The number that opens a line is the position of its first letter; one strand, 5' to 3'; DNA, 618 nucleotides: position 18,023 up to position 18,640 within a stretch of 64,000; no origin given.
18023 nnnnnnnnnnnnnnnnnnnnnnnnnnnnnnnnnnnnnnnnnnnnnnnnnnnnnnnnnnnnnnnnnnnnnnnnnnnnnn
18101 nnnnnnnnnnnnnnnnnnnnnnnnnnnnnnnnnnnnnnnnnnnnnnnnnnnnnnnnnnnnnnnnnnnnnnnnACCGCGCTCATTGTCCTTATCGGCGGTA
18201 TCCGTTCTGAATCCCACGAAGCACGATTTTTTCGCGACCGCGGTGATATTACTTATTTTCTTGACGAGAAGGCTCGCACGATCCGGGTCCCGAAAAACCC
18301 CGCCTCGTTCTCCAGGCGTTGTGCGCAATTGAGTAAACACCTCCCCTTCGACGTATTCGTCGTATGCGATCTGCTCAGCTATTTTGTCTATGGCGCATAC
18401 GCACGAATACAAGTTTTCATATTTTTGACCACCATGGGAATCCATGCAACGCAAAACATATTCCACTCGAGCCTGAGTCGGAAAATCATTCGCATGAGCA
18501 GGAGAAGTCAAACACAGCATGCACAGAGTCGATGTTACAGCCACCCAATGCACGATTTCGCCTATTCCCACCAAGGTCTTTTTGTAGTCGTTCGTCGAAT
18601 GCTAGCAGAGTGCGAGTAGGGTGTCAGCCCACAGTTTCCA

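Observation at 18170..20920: Uncharacterised periplasmic relay module (MBL hydrolase + SoxYZ-fusion cysteine carrier + small secreted protein) upstream of and co-oriented with xoxF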

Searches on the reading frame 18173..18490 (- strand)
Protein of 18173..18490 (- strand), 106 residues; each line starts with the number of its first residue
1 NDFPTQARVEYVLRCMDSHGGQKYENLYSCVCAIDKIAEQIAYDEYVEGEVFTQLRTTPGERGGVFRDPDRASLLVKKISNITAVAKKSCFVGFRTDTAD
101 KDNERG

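Call 46: predict_structure(alignment_id=A3)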
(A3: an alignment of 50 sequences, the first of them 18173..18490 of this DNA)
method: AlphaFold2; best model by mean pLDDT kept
length: 106 residues; sequences in the alignment: 50
mean_pLDDT: 81.3   pTM: 0.68
mean pLDDT of the five models: 81.3, 79.5, 79.4, 78.9, 78.3
residues with pLDDT >= 90: 49; 70-90: 36; 50-70: 9; < 50: 12
segments of 3 or more residues with pLDDT < 50: 95-106
pLDDT, mean of each block of 10 residues (from residue 1): 86 91 89 94 91 80 72 89 92 54 42
secondary structure, 60 per line:
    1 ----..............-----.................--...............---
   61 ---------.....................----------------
elements in order: H5-18 H24-40 H43-57 H70-90

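Call 48: fold_search(model_id=the predicted structure, library=pdb)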
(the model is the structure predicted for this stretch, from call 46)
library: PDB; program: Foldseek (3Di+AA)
matches with E <= 10: 140; with E <= 0.001: 0
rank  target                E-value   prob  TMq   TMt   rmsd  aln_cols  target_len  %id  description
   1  5o0t                  1.0e+00  0.21  0.30  0.18  10.3        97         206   11  CRYSTAL STRUCTURE OF TRANS-MEMBRANE DOMAIN OF Cylindrospermum stagnale NADPH-OXIDASE 5 (NOX5) (released 2017-06-28)
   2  7mu5_B                1.7e+00  0.13  0.32  0.32  12.8       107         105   13  Human DCTPP1 bound to Triptolide (released 2022-08-24)
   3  9rad_A                1.7e+00  0.06  0.20  0.07  15.5       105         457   12  PhiC31 integrase-attL complex: B-bound subregion (released 2026-02-11)
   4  3g6i                  1.8e+00  0.09  0.24  0.15  10.4       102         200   14  Crystal structure of an outer membrane protein, part of a putative carbohydrate binding complex (bt_1022) from bacteroid (released 2009-02-17)
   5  6hry_B                1.9e+00  0.10  0.23  0.14  12.5       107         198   13  EthR2 in complex with compound 3 (BDM72719) (released 2019-02-27)
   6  6ygi_A                2.2e+00  0.13  0.33  0.26  11.2       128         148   14  Duck hepatitis B virus capsid Mutant R124E_delta78-122 (released 2020-09-02)
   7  5icj_A                2.4e+00  0.08  0.23  0.14  12.7       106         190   14  Crystal structure of the Mycobacterium tuberculosis transcriptional repressor EthR2 in complex with BDM41420 (released 2017-04-26)
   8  7mu5_C                2.6e+00  0.09  0.31  0.32  12.8       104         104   12  Human DCTPP1 bound to Triptolide (released 2022-08-24)
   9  6hrz_B                2.6e+00  0.09  0.24  0.15  12.5       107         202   12  EthR2 in complex with compound 4 (BDM72170) (released 2019-02-27)
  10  2a3q_B                2.6e+00  0.08  0.30  0.29  12.1       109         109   14  X-Ray Structure of Protein from Mus Musculus MM.29898 (released 2005-07-19)
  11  7ya5_A                2.6e+00  0.06  0.24  0.20  13.9       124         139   14  Crystal structure analysis of cp1 bound BCL2/G101V (released 2023-11-15)
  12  2rdc_A                2.7e+00  0.11  0.28  0.23  10.7        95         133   14  CRYSTAL STRUCTURE OF A PUTATIVE LIPID BINDING PROTEIN (GSU0061) FROM GEOBACTER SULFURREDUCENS PCA AT 1.80 A RESOLUTION (released 2007-10-09)
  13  4mo1_B                2.7e+00  0.06  0.26  0.22  15.8       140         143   11  Crystal structure of antitermination protein Q from bacteriophage lambda. Northeast Structural Genomics Consortium tar (released 2013-09-25)
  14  8vi0_B                2.9e+00  0.03  0.20  0.04  15.8       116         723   15  Cryo EM structure of a soybean CesA6 homotrimer (released 2025-01-15)
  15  3aqb_B                3.1e+00  0.10  0.30  0.14   9.0       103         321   11  M. luteus B-P 26 heterodimeric hexaprenyl diphosphate synthase in complex with magnesium (released 2010-11-10)
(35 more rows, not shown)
